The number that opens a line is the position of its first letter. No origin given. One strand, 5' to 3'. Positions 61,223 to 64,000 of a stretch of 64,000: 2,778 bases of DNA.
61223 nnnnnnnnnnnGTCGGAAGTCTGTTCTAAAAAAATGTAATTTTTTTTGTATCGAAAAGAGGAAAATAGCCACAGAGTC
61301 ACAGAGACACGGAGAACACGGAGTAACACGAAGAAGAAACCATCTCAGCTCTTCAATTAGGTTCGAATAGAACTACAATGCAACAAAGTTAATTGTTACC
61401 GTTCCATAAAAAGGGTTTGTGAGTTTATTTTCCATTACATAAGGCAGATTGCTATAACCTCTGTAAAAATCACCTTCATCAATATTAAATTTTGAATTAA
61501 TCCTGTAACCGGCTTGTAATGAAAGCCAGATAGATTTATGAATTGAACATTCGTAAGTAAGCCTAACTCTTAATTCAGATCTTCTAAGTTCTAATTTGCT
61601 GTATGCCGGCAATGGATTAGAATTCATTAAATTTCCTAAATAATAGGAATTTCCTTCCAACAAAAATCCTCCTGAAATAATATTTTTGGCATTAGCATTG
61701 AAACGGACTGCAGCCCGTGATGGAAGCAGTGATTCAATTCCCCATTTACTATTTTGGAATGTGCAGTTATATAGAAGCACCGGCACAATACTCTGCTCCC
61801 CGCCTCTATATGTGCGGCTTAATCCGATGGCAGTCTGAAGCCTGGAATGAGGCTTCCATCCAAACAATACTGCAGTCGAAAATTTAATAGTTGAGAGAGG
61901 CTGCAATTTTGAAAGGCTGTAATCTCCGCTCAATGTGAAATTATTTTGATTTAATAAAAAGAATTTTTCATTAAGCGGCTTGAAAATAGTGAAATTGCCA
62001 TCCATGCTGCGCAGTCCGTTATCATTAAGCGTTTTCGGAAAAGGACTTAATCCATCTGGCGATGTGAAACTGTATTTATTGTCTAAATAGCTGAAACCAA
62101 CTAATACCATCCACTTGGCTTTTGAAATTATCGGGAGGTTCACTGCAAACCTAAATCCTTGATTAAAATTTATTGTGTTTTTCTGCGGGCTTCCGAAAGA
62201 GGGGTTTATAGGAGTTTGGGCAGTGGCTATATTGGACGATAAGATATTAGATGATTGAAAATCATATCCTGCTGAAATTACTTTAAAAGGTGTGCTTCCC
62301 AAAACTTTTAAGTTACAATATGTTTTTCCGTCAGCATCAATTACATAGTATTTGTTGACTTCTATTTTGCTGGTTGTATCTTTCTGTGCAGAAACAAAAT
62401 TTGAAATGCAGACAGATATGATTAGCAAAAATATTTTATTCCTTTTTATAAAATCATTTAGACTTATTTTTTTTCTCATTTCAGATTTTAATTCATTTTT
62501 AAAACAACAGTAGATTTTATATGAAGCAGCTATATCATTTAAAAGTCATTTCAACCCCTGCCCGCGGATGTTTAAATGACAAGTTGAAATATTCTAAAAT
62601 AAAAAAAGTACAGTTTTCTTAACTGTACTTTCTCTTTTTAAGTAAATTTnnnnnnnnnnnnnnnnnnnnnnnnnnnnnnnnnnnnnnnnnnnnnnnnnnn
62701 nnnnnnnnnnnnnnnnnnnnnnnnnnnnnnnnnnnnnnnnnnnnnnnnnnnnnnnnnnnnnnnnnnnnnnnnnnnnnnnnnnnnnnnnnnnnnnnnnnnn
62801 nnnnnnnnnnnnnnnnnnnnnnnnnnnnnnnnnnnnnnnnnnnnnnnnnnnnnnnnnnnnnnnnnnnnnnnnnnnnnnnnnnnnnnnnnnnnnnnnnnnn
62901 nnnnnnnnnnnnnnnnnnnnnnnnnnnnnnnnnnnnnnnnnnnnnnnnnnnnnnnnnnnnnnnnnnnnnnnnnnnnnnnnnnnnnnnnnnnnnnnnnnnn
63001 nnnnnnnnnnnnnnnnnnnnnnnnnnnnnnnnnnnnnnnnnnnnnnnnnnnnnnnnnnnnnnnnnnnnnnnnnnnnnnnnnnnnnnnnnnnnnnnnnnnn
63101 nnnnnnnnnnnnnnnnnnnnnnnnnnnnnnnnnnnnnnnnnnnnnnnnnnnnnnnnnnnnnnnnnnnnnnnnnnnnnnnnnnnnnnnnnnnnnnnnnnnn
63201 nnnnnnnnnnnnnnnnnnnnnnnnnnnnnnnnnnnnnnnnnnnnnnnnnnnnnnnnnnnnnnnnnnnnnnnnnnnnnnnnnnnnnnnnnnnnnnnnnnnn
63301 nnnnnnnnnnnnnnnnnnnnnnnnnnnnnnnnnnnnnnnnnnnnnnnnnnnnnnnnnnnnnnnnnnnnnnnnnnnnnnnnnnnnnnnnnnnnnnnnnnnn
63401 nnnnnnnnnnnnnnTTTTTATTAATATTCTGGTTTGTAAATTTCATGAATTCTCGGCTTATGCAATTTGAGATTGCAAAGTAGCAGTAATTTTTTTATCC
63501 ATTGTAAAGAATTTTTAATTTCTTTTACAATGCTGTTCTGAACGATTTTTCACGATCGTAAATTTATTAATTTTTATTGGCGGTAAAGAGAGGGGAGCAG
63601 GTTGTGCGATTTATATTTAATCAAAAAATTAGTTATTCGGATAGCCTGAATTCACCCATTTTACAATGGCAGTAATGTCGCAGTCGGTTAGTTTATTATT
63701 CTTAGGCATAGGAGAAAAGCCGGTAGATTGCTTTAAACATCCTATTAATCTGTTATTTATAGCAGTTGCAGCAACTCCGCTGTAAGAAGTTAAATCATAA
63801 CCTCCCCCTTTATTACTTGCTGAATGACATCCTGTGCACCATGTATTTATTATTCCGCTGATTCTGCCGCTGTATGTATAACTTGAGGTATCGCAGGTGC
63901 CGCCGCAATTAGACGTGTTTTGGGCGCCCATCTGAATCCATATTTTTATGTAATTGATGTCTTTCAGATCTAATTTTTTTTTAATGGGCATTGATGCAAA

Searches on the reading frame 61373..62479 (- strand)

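Call 43: search_protein_families(library=pfam, proteins=[window:61373-62479:-], max_evalue=0.0001)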
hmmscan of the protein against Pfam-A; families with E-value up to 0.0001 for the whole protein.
window:61373-62479:- (368 aa): 1 family
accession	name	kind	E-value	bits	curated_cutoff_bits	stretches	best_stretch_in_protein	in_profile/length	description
PF19783.5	DUF6268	-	6e-05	22.6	22.8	1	147-364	73-277/279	Domain of unknown function (DUF6268)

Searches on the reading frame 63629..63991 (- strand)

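Call 12: search_protein_families(library=pfam, proteins=[window:63629-63991:-], max_evalue=0.01)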
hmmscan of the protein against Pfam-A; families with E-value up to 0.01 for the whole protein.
window:63629-63991:- (120 aa): 3 families
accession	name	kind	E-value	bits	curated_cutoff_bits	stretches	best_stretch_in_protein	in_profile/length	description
PF13442.11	Cytochrome_CBB3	-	0.00022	21.9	27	1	47-113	9-68/68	Cytochrome C oxidase, cbb3-type, subunit III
PF00034.26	Cytochrom_C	-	0.00027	22.6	21.3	1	49-115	9-88/90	Cytochrome c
PF07635.16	PSCyt1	-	0.0098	16.9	22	0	52-75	1-24/59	Planctomycete cytochrome C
